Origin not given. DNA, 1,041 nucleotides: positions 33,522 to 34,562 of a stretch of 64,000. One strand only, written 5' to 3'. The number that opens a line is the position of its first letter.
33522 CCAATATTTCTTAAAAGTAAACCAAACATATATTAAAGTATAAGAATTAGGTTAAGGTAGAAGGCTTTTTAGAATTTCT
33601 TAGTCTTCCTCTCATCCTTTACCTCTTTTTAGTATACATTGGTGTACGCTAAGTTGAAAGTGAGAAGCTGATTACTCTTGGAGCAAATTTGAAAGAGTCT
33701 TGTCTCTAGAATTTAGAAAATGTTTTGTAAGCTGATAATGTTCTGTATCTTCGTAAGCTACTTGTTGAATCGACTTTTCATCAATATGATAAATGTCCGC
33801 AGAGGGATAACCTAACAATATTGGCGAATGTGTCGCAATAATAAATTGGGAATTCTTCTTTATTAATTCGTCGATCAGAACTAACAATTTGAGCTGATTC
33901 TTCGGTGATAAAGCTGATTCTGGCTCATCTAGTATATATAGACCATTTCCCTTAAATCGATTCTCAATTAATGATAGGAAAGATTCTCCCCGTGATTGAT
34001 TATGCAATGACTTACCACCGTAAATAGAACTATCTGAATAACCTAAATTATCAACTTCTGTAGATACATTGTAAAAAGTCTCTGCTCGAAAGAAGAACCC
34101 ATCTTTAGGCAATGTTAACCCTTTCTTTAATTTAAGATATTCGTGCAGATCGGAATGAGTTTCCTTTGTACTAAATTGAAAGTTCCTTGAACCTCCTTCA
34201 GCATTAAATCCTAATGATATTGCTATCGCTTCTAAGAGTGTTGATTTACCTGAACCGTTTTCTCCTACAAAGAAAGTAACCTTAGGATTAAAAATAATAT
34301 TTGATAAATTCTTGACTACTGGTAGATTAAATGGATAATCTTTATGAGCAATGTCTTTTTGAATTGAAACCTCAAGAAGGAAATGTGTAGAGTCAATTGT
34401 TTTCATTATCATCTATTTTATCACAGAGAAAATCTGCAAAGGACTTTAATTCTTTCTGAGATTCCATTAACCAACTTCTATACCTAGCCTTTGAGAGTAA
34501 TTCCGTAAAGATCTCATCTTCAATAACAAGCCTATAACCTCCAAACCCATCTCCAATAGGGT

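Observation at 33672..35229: Three-gene operon: CR-type zinc-finger miniprotein, unknown 199-aa protein, COG3910-like ABC-type ATPase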

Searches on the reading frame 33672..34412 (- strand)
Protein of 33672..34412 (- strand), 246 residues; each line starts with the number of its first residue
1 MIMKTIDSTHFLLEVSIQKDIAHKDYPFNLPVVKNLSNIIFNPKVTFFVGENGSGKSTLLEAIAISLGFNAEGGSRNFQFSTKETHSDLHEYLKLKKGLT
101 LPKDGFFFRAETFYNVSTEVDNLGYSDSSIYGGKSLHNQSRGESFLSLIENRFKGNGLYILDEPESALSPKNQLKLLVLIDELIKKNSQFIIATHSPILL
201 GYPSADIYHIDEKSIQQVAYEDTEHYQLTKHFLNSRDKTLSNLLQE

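Call 3: search_protein_families(library=pfam, proteins=[window:33672-34412:-], max_evalue=1)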
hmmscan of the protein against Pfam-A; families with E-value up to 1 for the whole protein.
window:33672-34412:- (246 aa): 23 families
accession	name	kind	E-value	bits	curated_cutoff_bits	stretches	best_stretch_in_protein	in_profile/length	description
PF13304.12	AAA_21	-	5.6e-16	59.9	27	2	155-200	259-303/304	AAA domain, putative AbiEii toxin, Type IV TA system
PF13175.12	AAA_15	-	5.9e-16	59.5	32.1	2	154-199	327-373/374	AAA ATPase domain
PF02463.25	SMC_N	-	4.3e-13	49.7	40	2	38-71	19-52/220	RecF/RecN/SMC N terminal domain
PF13476.12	AAA_23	-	3.2e-09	38.2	27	1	38-90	14-64/201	AAA domain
PF00005.33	ABC_tran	-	2.5e-06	28.6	25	1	34-164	2-135/137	ABC transporter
PF13555.12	AAA_29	-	1.6e-05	25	27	1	39-65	17-44/61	P-loop containing region of AAA domain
PF11398.14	DUF2813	-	0.00016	21.7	21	1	45-94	24-69/372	Protein of unknown function (DUF2813)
PF13401.12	AAA_22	-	0.00066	20.4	27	1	43-190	5-118/130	AAA domain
PF05729.18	NACHT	-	0.0013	19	26.7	1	45-68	2-25/167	NACHT domain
PF09818.15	ABC_ATPase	-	0.0014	18.2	23.2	1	28-83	64-119/283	P-loop domain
PF25199.1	nSTAND_NTPase5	-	0.0016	18.7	34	1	24-87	16-83/145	Novel STAND NTPase 5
PF03193.22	RsgA_GTPase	-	0.0046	17.2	30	1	34-66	98-129/174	RsgA GTPase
PF00004.35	AAA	-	0.015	16.1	21.2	1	48-71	3-26/131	ATPase family associated with various cellular activities (AAA)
PF12775.13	AAA_7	-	0.048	13.6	25.8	1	39-94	29-83/181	P-loop containing dynein motor region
PF13166.12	AAA_13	-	0.05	12.7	36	0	145-240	513-607/713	AAA domain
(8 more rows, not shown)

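Call 4: search_protein_families(library=padloc, proteins=[window:33672-34412:-], max_evalue=1)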
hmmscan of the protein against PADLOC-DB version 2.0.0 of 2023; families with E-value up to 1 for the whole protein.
window:33672-34412:- (246 aa): 161 families (the best 25 are shown)
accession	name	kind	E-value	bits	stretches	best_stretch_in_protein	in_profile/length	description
PDLC04135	mad3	-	4.6e-22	77.1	2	29-118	9-91/374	mads_3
PDLC02980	AriA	-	2.3e-18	65.2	2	154-200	258-303/304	-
PDLC02979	AriA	-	1.3e-16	59.4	2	154-199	326-372/373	-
PDLC00299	PtuA1|PtuA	-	5.3e-15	53.4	2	149-237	371-451/535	AAA ATPase domain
PDLC02913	ATPase_I-A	-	5.9e-15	53.4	2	149-213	357-421/508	-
PDLC00271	PtuA1|PtuA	-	6e-15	53.7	2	38-68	18-48/421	AAA ATPase domain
PDLC00298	PtuA1|PtuA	-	7.2e-15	53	2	38-69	18-49/423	AAA ATPase domain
PDLC00284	PtuA1|PtuA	-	1.9e-13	48.1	2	149-201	385-436/545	AAA ATPase domain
PDLC00278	PtuA1|PtuA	-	4e-13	47.4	2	38-75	18-55/436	AAA ATPase domain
PDLC00273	PtuA1|PtuA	-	5.1e-13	46.8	2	149-222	217-295/375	AAA ATPase domain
PDLC00091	GajA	-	5.1e-13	46.7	2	158-243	299-388/627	AAA ATPase domain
PDLC00285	PtuA1|PtuA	-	7.8e-13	46.4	2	149-215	277-346/432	AAA ATPase domain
PDLC00281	PtuA1|PtuA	-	1.2e-12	45.6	2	157-220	291-355/448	AAA ATPase domain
PDLC00265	PtuA1|PtuA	-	1.8e-12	45.1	2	144-200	315-372/479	AAA ATPase domain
PDLC00290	PtuA1|PtuA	-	2.1e-12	45.1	2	159-220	273-334/414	AAA ATPase domain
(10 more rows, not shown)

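Call 5: search_protein_families(library=ncbifam, proteins=[window:33672-34412:-], max_evalue=1)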
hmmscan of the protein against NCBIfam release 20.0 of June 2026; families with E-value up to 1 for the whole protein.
window:33672-34412:- (246 aa): 150 families (the best 25 are shown)
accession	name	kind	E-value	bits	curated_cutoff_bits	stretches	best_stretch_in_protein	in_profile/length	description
NF041760.1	PtuA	equivalog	3.5e-15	55.9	500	2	149-234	370-447/524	retron Ec78 anti-phage system effector ATPase PtuA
NF040873.1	AztA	equivalog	7.9e-10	38.6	220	2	31-64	6-39/191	zinc ABC transporter ATP-binding protein AztA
TIGR03608.1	L_ocin_972_ABC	subfamily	2.4e-09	36.9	254.85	2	154-199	151-196/206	putative bacteriocin export ABC transporter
NF000355.4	ribo_prot_ABC_F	equivalog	4e-09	35.9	380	1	48-217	33-194/499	ribosomal protection-like ABC-F family protein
NF010068.0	PRK13548.1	equivalog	4.6e-09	35.7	261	2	32-67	20-55/261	heme ABC transporter ATP-binding protein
TIGR01166.1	cbiO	subfamily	1.2e-08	34.6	211.8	2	32-128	7-102/190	cobalt ABC transporter, ATP-binding protein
TIGR00611.2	recf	equivalog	2.2e-08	33.6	172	1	34-67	10-45/339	DNA replication/repair protein RecF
TIGR00972.1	3a0107s01c2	equivalog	6.3e-08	32.3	343.2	2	32-63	16-47/248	phosphate ABC transporter ATP-binding protein PstB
TIGR04435.1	restrict_AAA_1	hypoth_equivalog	6.3e-08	31.8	300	2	38-64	33-58/568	restriction system-associated AAA family ATPase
TIGR02168.1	SMC_prok_B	equivalog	8.4e-08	30.4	567.35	2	158-196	1116-1153/1181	chromosome segregation protein SMC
NF003034.1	PRK03918.1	equivalog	9.4e-08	30.5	700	1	36-70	16-50/878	DNA double-strand break repair ATPase Rad50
TIGR04521.1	ECF_ATPase_2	equivalog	1.1e-07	31.3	330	2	24-63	12-51/279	energy-coupling factor transporter ATPase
TIGR02673.1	FtsE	equivalog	6.5e-07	29.2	264.85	2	23-65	8-50/214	cell division ATP-binding protein FtsE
NF047565.1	PSM_export_PmtA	equivalog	6.6e-07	28.9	350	2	157-243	147-236/282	phenol-soluble modulin export ABC transporter ATP-binding protein PmtA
NF047739.1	antiphage_MADS3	equivalog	1e-06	28.2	420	2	156-202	337-381/427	methylation-associated defense system AAA family ATPase MAD3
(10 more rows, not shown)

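Call 10: find_homologous_proteins(query=window:33672-34412:-)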
Query window:33672-34412:- (246 aa): 8000 proteins with E <= 0.001 among 8000 candidates; the best 120 are listed.
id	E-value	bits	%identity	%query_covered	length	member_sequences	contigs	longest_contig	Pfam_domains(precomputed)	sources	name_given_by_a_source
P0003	3.4e-155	533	100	99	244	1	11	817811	PF00005.34,PF13175.13,PF13476.13,PF13555.13,PF02463.26,PF13304.13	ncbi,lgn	-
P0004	1.9e-114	399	73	99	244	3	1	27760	PF00005.34,PF13175.13,PF13476.13,PF13555.13,PF02463.26,PF13304.13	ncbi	-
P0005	1.7e-109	383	70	99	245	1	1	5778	PF00005.34,PF13175.13,PF13476.13,PF02463.26,PF13304.13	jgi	-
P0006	6.7e-109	381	70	99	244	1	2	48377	PF00005.34,PF13175.13,PF13476.13,PF13555.13,PF02463.26,PF13304.13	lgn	-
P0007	1.0e-107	377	69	98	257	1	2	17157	PF00005.34,PF13175.13,PF13476.13,PF13555.13,PF13401.13,PF02463.26,PF13304.13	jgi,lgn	-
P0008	2.4e-107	376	69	99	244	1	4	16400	PF11398.15,PF00005.34,PF13175.13,PF13476.13,PF13555.13,PF02463.26,PF13304.13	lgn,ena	-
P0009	9.3e-106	371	68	98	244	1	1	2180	PF09818.16,PF00005.34,PF13175.13,PF13476.13,PF13555.13,PF13401.13,PF02463.26,PF13304.13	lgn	-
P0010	1.8e-105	370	67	99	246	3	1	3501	PF00005.34,PF13175.13,PF13476.13,PF13401.13,PF02463.26,PF13304.13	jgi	-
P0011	3.9e-105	369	67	99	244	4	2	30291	PF00005.34,PF13175.13,PF13476.13,PF13555.13,PF02463.26,PF13304.13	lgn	-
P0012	3.9e-105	369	66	99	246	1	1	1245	PF00005.34,PF13175.13,PF13476.13,PF13555.13,PF02463.26,PF13304.13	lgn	-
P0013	4.4e-105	369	68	98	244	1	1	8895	PF00005.34,PF13175.13,PF13476.13,PF02463.26,PF13304.13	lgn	-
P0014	7.6e-105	368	67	99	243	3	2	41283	PF00005.34,PF13175.13,PF13476.13,PF13555.13,PF02463.26,PF13304.13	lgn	-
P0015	2.2e-104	366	65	99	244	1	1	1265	PF00005.34,PF13175.13,PF13476.13,PF13555.13,PF02463.26,PF13304.13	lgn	-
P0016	4.2e-104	365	67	98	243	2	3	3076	PF00005.34,PF13175.13,PF13476.13,PF13555.13,PF02463.26,PF13304.13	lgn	-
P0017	1.6e-103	363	67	98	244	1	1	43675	PF00005.34,PF13175.13,PF13476.13,PF13555.13,PF02463.26,PF13304.13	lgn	-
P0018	1.5e-102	360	66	99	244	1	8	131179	PF00005.34,PF13175.13,PF13476.13,PF13555.13,PF02463.26,PF13304.13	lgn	-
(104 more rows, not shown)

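Call 15: search_solved_structures(query=window:33672-34406:-, max_evalue=0.001)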
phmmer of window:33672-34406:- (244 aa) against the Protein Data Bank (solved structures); distinct sequences matched with E-value up to 0.001: 42.
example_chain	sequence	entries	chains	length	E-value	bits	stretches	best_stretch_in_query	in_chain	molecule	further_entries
9vkz_A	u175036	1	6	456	1.7e-08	37.8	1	145-199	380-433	Retron Ec78 probable ATPase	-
22bu_B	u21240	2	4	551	1.9e-08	37.6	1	145-199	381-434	AAA family ATPase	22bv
9vh1_D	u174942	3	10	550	2.4e-08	37.3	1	145-199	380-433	Retron Ec78 probable ATPase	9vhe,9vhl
22et_E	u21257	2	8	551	2.5e-07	34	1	145-199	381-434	PtuA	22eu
9kjx_B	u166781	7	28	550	2.8e-07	33.8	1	145-199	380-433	AAA family ATPase | Retron I-A effector PtuA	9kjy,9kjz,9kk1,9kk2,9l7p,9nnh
9u9y_A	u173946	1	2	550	3.8e-07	33.4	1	145-199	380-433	AAA family ATPase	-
9nnb_C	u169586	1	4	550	7.2e-07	32.5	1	145-199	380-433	Retron I-A effector PtuA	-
9nnk_C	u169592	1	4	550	7.4e-07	32.4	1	145-199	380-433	Retreon I-A effector PtuA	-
9n69_A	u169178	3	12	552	1.2e-06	31.8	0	38-67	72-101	AAA family ATPase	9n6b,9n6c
3j15_B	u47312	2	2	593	9.4e-06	28.8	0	133-208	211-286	ABC transporter ATP-binding protein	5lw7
1e69_A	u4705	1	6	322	9.9e-06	28.7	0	150-207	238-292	CHROMOSOME SEGREGATION SMC PROTEIN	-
3bk7_A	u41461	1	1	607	1e-05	28.7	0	133-208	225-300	ABC transporter ATP-binding protein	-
1yqt_A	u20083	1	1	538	2.3e-05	27.5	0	147-202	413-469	RNase l inhibitor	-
5yv5_A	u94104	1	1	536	2.8e-05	27.3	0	147-202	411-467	ATPase RIL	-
4nch_A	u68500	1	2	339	3.8e-05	26.9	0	38-66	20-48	DNA double-strand break repair Rad50 ATPase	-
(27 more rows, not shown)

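Call 17: find_related_loci(query=A1, collection=genome_contigs, flank=5000)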
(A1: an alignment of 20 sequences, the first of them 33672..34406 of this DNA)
Query A1 (244 aa) in genome_contigs; peptide patterns used: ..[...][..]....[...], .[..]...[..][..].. (x = any residue, [..] = any of these).
599 stretches matched a pattern (row limit reached: there are more); 592 encode a relative of the query (tblastn E <= 1e-3); the best 80 are kept; 80 distinct loci.
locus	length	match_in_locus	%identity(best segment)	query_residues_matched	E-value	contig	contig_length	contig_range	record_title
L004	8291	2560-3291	58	1-244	2e-98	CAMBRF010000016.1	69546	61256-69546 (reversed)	MAG: PVC group bacterium isolate MiH-14oct19-80 genome assembly, contig: MiH-14oct19-C545, whole genome shotgun sequence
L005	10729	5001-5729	60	1-243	1e-96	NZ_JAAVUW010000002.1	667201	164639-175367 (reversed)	Luteibacter sp. dw_328 2, whole genome shotgun sequence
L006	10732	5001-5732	57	6-242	5e-92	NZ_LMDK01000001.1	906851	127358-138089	Pelomonas sp. Root1237 contig_1, whole genome shotgun sequence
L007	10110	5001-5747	55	1-242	4e-92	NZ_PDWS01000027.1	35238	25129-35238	Pseudoxanthomonas sacheonensis strain DSM 19373 NODE_27_length_35238_cov_21.7379, whole genome shotgun sequence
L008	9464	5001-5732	54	1-244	2e-91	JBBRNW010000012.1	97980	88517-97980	MAG: Hyphomicrobiales bacterium isolate La1_metabat2.214 LA1C_B2.214_k141_1590187L_97980_cov_14.0011, whole genome shotg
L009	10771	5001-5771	54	1-244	5e-91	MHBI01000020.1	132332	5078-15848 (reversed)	MAG: Lentisphaerae bacterium GWF2_50_93 gwf2_scaffold_141, whole genome shotgun sequence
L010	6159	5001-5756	51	1-244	5e-90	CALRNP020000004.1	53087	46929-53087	MAG: Azorhizobium sp. AG788 isolate JJ-K11792-97-2-m1-bin261 genome assembly, contig: JJ-K11792-97-C97, whole genome sho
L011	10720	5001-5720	56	3-242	7e-90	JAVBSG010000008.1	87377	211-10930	MAG: Propionivibrio sp. isolate EPI_MAG_00217 c_000003144851, whole genome shotgun sequence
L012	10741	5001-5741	53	6-244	2e-89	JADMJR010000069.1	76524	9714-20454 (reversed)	MAG: Acidovorax sp. isolate MAG_42 NODE_279_length_76524_cov_13.855902, whole genome shotgun sequence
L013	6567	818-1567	54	1-242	5e-89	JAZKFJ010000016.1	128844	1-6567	MAG: Pseudomonadota bacterium isolate DC_HB_02_SPN181219-bin071_1 DCHB02SPN_B071_1_000000000016, whole genome shotgun se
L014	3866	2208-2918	54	6-242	3e-89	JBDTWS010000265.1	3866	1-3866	MAG: Betaproteobacteria bacterium isolate cluster3_bin.98 NODE_145460_length_3866_cov_7.814747, whole genome shotgun seq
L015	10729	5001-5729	55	1-243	1e-88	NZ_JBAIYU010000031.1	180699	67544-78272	Dendrosporobacter sp. 1207_IL3150 NODE_5_length_180699_cov_41.663364, whole genome shotgun sequence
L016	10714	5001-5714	58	9-243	1e-88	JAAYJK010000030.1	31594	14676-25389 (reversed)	MAG: Syntrophomonadaceae bacterium isolate AS10tlH2TH_281 50366_AS10, whole genome shotgun sequence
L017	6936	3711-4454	54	4-244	5e-88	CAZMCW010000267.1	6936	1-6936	MAG TPA_asm: uncultured bacterium isolate SRP063590_co1_16 genome assembly, contig: NODE_11619_length_6936_cov_4.204331,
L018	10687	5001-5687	55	16-244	6e-88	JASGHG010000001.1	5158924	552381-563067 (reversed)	MAG: Nibricoccus sp. isolate 5N149 JMF-2111-06-0005.ont.bin.149_0, whole genome shotgun sequence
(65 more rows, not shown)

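Call 44: search_dna_similar(query=window:33672-34406:-, collection=plasmids, mode=protein, max_rows=25)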
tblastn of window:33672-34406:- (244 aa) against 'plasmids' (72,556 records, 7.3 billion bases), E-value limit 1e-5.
Records with a match: 56; places in all: 59; records where one place covers at least 80% of the query: 52.
Best place of each record, by identity: 60-80% 1; <60% 55.
By first word of the organism name: Streptomyces 10; Clostridium 7; Bacillus 4; Rhizobium 4; Cupriavidus 3; Caballeronia 2; Subdoligranulum 2; Paenibacillus 2; Paraclostridium 2; Mycobacterium 1; and 19 more.
By predicted mobility (MOB-suite, as given by PLSDB): non-mobilizable 40; mobilizable 16.
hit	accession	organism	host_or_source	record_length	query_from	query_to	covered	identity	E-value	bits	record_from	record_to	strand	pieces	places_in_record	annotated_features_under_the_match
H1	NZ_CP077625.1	Clostridium estertheticum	single colony,bovine feces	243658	1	244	100%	57.7%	9e-87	287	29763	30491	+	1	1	AAA family ATPase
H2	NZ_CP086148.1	Clostridium estertheticum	horse,single colony,meat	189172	11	244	96%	59.8%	2e-86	286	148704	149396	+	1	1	AAA family ATPase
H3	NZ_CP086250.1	Clostridium estertheticum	single colony,beef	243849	11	244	96%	59.8%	2e-86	286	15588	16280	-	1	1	AAA family ATPase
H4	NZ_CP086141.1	Clostridium estertheticum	bovine,single colony,feces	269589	11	244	96%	59.8%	3e-86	286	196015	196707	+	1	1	AAA family ATPase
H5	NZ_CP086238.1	Clostridium estertheticum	single colony,bovine feces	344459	1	244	100%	57.3%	4e-86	285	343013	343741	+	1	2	AAA family ATPase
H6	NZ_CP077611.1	Clostridium estertheticum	single colony,bovine feces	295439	24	244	91%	61.1%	4e-83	277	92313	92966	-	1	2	AAA family ATPase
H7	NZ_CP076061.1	Cupriavidus sp. EM10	Pure-cultured cell,sewage water sludge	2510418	6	244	98%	53.4%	8e-86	285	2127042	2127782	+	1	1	none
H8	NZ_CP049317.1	Caballeronia sp. SBC2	whole organism,soil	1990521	6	244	98%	53.4%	3e-82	275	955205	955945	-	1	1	none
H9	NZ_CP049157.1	Caballeronia sp. SBC1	whole organism,soil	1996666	6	244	98%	53.4%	3e-82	275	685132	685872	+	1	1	none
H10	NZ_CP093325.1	Bacillus sp. N5-665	whole organism,peat soil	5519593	9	242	96%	54.2%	4e-80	268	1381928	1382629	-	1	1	none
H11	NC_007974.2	Cupriavidus metallidurans CH34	-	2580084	2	244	100%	52.2%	2e-84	281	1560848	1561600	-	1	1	none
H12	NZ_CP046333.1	Cupriavidus metallidurans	sedimentation pond in a zinc factory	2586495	2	244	100%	52.2%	2e-84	281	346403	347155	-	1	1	none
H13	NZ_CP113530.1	Mycobacterium sp. Aquia_216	Channa argus,spleen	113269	24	242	90%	57.5%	3e-82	275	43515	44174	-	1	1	AAA family ATPase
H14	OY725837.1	Subdoligranulum variabile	-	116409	4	242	98%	52.5%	6e-76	256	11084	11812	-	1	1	record has no annotation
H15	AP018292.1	Calothrix sp. NIES-4105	-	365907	22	244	91%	56.1%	1e-80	270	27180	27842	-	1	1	ATPase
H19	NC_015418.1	Clostridium botulinum BKT015925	-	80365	24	242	90%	54.3%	5e-75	253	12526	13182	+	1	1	AAA family ATPase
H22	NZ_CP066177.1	Bacillus cytotoxicus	Whole organism,Instant Soup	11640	9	244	97%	49.6%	3e-61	214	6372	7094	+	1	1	AAA family ATPase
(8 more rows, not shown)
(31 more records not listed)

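Call 45: find_encoding_contigs(protein=P0004, flank=5000, max_places=3)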
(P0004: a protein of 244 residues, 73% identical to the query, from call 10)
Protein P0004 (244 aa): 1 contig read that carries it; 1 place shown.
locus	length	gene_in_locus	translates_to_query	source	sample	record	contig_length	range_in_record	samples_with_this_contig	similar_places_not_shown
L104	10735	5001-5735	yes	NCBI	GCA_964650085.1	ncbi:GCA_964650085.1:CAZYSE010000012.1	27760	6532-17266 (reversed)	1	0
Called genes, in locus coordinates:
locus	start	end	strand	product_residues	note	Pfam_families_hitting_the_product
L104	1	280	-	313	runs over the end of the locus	PF01699:Na_Ca_ex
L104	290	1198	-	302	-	-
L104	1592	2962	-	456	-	-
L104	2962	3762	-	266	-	PF21537:DUF1980_C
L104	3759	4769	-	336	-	PF03773:ArsP_1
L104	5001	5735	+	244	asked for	PF02463:SMC_N, PF13175:AAA_15 (weak), PF13476:AAA_23, PF13555:AAA_29, PF00005:ABC_tran (weak), PF13304:AAA_21 (weak), PF13175:AAA_15, PF13304:AAA_21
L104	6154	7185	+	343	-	PF01966:HD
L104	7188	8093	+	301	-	PF00005:ABC_tran, PF13304:AAA_21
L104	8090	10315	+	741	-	PF01061:ABC2_membrane, PF12679:ABC2_membrane_2, PF12698:ABC2_membrane_3, PF23357:DUF7088, PF09822:ABC_transp_aux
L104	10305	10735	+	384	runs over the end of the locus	PF03033:Glyco_transf_28, PF04101:Glyco_tran_28_C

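Call 46: find_encoding_contigs(protein=P0006, flank=5000, max_places=3)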
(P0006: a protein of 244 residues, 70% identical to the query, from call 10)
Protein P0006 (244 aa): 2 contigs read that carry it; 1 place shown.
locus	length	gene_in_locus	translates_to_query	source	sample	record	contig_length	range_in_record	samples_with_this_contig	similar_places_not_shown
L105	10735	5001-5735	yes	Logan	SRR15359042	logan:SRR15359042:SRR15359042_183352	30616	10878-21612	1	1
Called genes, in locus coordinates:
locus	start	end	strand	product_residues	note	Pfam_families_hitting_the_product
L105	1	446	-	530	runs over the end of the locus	PF02839:CBM_5_12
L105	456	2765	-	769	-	PF00535:Glycos_transf_2 (faint), PF13641:Glyco_tranf_2_3, PF13632:Glyco_trans_2_3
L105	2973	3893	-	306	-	PF01145:Band_7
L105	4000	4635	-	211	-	-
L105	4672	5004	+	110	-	-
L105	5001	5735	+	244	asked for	PF02463:SMC_N (weak), PF13175:AAA_15 (weak), PF13476:AAA_23, PF13555:AAA_29 (weak), PF00005:ABC_tran (faint), PF13304:AAA_21 (weak), PF13175:AAA_15, PF13304:AAA_21 (weak)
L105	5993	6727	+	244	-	-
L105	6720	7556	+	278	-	-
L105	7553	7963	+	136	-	-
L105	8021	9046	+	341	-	PF00145:DNA_methylase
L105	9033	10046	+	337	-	-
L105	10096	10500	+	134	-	PF03852:Vsr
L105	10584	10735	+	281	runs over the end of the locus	-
